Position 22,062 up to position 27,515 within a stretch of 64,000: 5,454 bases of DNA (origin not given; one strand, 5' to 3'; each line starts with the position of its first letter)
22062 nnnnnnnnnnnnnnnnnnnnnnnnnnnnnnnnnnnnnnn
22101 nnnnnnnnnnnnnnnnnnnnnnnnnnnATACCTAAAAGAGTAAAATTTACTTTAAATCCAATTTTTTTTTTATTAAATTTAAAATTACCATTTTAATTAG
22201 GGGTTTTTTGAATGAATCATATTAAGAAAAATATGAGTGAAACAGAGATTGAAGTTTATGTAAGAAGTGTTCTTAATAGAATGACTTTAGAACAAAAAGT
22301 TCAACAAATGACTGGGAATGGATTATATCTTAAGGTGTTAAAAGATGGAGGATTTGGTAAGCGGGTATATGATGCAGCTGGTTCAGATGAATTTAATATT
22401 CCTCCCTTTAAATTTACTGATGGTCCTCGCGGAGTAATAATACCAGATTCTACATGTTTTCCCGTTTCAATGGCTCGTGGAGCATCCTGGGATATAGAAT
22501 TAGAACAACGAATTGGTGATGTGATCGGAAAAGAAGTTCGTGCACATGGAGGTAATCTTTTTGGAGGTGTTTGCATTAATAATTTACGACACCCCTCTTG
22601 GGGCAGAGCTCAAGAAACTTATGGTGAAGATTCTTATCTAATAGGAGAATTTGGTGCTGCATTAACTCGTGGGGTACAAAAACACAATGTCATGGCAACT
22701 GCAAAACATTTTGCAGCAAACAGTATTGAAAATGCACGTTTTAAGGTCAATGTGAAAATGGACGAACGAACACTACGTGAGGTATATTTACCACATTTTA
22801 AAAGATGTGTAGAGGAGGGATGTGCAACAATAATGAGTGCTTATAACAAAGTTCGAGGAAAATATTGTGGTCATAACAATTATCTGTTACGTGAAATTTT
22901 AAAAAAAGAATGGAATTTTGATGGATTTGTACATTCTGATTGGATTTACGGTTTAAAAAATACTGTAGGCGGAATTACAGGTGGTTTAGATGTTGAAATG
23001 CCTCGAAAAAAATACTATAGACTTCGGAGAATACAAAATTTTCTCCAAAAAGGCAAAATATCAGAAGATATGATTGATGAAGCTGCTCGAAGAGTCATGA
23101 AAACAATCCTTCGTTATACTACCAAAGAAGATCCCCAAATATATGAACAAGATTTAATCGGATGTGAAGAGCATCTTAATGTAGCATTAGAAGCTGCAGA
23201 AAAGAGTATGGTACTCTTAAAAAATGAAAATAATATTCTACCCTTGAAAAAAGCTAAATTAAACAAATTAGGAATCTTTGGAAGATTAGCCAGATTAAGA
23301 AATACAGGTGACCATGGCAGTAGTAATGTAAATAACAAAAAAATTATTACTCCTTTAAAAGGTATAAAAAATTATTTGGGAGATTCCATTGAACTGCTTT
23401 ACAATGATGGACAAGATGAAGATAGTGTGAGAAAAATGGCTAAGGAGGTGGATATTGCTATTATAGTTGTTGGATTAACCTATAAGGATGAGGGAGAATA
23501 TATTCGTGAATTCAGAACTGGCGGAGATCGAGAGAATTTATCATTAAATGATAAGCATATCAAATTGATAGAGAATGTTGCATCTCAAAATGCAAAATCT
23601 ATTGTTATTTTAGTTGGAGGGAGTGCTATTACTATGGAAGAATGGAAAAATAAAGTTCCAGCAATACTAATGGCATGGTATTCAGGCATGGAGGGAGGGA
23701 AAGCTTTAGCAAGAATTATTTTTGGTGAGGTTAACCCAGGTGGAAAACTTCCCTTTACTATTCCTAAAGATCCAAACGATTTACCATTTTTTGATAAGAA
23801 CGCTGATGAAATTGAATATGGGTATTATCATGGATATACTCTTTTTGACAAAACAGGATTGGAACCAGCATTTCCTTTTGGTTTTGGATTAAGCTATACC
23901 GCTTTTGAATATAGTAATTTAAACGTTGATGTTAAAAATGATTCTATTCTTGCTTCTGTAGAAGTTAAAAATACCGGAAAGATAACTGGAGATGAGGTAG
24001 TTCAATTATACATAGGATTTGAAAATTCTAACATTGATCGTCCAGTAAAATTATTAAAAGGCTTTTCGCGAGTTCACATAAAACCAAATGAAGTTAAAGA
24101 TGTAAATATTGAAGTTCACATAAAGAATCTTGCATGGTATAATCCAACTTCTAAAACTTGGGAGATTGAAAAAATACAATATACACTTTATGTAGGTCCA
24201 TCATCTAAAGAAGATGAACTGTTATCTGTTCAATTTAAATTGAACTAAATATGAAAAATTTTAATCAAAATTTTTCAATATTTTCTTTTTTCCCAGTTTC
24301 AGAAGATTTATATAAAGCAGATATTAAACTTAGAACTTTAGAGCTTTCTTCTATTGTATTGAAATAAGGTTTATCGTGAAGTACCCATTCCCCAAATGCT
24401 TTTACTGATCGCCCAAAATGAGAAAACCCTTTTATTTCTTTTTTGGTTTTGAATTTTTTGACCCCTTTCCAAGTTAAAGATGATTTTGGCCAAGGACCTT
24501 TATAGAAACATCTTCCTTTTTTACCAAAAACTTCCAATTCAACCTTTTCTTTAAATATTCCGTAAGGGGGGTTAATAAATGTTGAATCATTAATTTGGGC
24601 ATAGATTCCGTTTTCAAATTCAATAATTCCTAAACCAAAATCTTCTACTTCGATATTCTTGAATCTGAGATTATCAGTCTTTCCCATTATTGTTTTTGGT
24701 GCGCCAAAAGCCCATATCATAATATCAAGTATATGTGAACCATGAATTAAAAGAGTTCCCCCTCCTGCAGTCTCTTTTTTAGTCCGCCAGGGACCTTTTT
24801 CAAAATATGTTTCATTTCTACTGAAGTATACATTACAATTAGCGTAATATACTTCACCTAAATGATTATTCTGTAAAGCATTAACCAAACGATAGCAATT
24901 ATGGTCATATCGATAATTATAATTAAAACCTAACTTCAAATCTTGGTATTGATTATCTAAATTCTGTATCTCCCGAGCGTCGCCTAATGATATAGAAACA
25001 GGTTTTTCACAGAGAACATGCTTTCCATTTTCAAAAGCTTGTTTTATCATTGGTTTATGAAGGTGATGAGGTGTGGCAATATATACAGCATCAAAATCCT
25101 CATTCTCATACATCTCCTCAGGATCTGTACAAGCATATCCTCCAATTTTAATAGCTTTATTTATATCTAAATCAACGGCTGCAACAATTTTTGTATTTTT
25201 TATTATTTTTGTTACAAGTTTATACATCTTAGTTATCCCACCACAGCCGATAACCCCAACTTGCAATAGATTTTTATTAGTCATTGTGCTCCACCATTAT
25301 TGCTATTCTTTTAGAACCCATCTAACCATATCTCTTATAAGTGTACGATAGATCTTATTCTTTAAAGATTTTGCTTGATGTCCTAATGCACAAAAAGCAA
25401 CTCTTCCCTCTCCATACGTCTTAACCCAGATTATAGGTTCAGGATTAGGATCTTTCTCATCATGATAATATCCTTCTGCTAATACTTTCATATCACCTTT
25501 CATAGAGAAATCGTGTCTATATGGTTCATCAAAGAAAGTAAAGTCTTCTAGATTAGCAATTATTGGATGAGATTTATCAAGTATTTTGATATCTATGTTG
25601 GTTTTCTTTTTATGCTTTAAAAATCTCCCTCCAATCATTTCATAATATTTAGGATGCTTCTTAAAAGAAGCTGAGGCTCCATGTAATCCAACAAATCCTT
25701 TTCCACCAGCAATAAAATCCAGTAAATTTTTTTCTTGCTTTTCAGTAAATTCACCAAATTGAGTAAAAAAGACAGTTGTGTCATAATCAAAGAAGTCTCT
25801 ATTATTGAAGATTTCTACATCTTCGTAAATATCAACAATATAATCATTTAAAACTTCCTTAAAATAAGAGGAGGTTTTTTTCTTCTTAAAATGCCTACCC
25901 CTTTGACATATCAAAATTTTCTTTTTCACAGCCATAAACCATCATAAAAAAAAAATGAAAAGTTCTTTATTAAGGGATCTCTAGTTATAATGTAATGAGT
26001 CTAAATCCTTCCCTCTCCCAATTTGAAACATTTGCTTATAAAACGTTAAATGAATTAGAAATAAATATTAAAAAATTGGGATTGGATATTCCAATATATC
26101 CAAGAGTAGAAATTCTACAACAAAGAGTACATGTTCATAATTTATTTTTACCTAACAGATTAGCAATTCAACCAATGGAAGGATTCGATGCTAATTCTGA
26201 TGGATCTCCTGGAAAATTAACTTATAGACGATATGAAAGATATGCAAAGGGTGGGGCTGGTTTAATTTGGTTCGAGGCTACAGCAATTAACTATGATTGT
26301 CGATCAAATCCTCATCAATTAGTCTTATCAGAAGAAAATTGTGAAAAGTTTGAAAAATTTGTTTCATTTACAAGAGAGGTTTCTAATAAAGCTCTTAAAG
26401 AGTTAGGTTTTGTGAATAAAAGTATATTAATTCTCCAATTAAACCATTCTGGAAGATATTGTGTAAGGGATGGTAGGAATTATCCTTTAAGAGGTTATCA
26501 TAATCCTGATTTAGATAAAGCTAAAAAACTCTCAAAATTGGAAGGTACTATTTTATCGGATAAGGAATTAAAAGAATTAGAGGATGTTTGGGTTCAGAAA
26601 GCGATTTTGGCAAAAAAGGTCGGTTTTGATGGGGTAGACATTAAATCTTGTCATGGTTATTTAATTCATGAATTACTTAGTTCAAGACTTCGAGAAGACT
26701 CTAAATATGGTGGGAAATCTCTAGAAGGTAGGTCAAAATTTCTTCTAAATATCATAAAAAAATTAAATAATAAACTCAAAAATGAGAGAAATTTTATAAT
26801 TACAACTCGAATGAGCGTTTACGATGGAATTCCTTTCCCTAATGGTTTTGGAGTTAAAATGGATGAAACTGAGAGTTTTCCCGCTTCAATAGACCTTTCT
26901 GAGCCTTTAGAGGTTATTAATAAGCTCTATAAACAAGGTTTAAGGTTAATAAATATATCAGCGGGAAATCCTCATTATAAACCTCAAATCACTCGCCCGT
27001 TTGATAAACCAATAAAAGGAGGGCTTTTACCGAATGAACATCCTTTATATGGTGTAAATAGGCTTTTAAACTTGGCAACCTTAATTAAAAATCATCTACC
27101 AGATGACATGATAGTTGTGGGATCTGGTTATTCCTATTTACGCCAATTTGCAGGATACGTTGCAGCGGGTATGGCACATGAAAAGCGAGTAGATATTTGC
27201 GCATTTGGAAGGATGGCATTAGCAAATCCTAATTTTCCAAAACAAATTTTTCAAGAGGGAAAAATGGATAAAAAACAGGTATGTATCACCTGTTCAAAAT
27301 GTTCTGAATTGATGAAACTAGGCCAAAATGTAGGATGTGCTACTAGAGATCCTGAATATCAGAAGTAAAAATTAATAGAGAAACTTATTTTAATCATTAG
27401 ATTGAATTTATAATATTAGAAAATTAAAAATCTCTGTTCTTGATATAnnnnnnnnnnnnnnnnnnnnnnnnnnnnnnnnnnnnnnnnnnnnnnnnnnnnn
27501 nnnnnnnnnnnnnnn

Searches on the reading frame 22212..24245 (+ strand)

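Call 47: search_protein_families(library=pfam, proteins=[window:22212-24245:+], max_evalue=0.0001)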
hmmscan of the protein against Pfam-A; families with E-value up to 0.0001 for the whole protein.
window:22212-24245:+ (678 aa): 3 families
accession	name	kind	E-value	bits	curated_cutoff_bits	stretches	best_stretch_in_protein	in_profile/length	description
PF01915.27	Glyco_hydro_3_C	-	7.9e-54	183.1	31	1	333-562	1-200/200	Glycosyl hydrolase family 3 C-terminal domain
PF00933.27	Glyco_hydro_3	-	2e-39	136.3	27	1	63-297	63-315/316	Glycosyl hydrolase family 3 N terminal domain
PF14310.12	Fn3-like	-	4.1e-22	78.5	25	1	595-665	1-71/71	Fibronectin type III-like domain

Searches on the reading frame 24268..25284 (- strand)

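Call 48: search_protein_families(library=pfam, proteins=[window:24268-25284:-], max_evalue=0.0001)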
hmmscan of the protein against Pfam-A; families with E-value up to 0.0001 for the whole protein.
window:24268-25284:- (339 aa): 3 families
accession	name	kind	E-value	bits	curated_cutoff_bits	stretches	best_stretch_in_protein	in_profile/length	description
PF22725.1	GFO_IDH_MocA_C3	-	8.5e-23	81.1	27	1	135-258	6-122/124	GFO/IDH/MocA C-terminal domain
PF01408.29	GFO_IDH_MocA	-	4.7e-22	79.4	24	1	8-112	2-111/120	Oxidoreductase family, NAD-binding Rossmann fold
PF02894.22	GFO_IDH_MocA_C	-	1.8e-19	70.8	22.9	1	136-333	3-215/218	Oxidoreductase family, C-terminal alpha/beta domain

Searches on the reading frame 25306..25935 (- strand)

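Call 48: search_protein_families(library=pfam, proteins=[window:25306-25935:-], max_evalue=0.0001)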
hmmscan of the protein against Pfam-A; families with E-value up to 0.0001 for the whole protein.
window:25306-25935:- (210 aa): 1 family
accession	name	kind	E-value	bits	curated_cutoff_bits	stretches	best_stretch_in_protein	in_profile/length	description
PF06283.17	ThuA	-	5.6e-36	125.2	33.4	1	6-207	1-209/209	Trehalose utilisation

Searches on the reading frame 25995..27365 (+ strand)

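Call 48: search_protein_families(library=pfam, proteins=[window:25995-27365:+], max_evalue=0.0001)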
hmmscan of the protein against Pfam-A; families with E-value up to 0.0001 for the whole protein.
window:25995-27365:+ (457 aa): 1 family
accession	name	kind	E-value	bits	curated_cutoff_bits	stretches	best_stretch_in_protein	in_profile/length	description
PF00724.26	Oxidored_FMN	-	1e-26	94.5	27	1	46-279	7-231/342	NADH:flavin oxidoreductase / NADH oxidase family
